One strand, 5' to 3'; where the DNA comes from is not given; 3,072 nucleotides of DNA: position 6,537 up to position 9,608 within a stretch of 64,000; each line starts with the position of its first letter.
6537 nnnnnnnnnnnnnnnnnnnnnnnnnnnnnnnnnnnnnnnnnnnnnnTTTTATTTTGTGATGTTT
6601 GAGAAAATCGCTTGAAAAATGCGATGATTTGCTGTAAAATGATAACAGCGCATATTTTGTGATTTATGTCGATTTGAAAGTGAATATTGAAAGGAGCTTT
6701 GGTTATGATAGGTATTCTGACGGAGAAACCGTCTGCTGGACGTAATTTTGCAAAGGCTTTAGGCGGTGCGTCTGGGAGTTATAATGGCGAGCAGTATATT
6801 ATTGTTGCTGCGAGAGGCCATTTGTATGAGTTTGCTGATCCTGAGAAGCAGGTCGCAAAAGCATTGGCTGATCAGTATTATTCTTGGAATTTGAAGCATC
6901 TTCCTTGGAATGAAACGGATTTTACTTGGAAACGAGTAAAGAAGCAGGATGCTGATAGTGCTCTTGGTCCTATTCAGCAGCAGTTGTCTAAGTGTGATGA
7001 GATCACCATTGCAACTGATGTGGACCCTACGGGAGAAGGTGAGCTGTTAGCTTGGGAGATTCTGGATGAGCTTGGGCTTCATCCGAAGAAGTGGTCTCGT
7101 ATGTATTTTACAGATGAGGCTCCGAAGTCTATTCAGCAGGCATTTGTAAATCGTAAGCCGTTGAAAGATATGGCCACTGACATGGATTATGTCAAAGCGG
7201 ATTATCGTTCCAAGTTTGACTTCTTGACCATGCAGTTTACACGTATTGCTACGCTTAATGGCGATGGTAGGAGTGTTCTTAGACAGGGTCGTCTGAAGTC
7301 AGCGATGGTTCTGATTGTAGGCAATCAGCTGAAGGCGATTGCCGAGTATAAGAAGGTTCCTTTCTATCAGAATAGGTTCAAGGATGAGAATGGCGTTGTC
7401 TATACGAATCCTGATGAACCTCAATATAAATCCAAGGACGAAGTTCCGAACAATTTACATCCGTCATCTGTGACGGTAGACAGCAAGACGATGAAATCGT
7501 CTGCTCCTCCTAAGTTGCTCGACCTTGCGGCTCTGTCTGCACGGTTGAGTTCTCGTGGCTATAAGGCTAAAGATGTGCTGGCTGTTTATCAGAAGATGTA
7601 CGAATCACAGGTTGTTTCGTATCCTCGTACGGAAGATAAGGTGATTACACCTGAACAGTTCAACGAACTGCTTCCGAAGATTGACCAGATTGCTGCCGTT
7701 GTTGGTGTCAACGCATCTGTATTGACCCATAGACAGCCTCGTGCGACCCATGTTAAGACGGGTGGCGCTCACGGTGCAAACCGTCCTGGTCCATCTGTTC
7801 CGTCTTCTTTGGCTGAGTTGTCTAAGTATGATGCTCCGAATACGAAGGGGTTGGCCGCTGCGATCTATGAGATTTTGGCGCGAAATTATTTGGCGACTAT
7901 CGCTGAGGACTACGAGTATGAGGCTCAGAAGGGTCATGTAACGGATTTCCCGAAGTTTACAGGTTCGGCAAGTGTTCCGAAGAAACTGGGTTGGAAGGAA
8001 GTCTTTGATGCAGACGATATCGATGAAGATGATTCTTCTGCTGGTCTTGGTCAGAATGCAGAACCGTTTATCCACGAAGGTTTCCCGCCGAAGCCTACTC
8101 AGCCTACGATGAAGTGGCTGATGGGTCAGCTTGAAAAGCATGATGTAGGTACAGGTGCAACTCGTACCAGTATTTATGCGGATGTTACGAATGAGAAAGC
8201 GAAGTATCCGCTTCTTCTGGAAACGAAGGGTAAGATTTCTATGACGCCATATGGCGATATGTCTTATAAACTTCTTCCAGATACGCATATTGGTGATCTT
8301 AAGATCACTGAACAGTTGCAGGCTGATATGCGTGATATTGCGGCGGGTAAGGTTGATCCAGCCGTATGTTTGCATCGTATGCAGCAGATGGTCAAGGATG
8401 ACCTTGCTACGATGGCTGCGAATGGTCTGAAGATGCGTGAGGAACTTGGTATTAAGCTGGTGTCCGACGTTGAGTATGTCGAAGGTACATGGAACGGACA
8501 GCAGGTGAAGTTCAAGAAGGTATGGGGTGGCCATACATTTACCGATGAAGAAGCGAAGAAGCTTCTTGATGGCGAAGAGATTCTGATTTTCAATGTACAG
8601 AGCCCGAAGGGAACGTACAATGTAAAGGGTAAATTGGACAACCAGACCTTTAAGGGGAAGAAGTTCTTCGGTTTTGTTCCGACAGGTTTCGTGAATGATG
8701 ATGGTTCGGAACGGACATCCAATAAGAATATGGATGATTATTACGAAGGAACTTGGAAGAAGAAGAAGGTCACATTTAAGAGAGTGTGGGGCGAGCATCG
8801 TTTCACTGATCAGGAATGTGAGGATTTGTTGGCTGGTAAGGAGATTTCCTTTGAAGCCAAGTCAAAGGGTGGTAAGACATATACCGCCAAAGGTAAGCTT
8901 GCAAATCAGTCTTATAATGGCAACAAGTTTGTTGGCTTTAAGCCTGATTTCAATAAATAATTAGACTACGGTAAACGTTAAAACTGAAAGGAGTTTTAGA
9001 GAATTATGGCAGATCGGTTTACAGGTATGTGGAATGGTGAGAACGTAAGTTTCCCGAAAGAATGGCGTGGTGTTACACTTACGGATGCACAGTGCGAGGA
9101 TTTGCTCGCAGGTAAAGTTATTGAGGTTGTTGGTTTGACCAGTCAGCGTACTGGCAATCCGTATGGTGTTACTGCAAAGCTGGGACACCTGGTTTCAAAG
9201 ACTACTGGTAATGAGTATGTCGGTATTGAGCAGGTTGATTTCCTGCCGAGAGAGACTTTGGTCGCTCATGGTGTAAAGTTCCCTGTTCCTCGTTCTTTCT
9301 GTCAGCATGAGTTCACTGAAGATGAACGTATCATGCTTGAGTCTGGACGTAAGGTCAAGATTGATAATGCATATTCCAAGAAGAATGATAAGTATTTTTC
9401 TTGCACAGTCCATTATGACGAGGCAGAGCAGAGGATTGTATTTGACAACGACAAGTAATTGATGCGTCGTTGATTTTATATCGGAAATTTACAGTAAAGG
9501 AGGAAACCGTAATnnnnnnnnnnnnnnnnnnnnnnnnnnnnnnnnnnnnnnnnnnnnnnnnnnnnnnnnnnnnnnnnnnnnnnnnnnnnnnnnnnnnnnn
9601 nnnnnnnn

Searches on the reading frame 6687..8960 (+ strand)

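Call 8: search_protein_families(library=pfam, proteins=[window:6687-8960:+], max_evalue=0.001)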
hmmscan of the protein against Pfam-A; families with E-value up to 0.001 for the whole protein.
window:6687-8960:+ (757 aa): 2 families
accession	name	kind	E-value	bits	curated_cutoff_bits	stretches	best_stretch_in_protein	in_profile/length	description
PF01131.25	Topoisom_bac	-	6.4e-36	124.7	35.1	1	170-559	9-407/411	DNA topoisomerase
PF01751.28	Toprim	-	1.3e-11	44.9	23.1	1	10-142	3-94/96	Toprim domain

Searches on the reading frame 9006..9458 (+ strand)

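Call 8: search_protein_families(library=pfam, proteins=[window:9006-9458:+], max_evalue=0.001)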
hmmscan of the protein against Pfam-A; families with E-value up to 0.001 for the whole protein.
window:9006-9458:+ (150 aa): 2 families
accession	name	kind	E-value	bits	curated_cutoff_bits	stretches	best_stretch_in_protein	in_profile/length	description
PF13101.12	DUF3945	-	8.1e-10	38.7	21.9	1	12-47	13-48/50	Protein of unknown function (DUF3945)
PF13342.12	Toprim_Crpt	-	3.7e-07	30.5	32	0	13-53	3-43/60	C-terminal repeat of topoisomerase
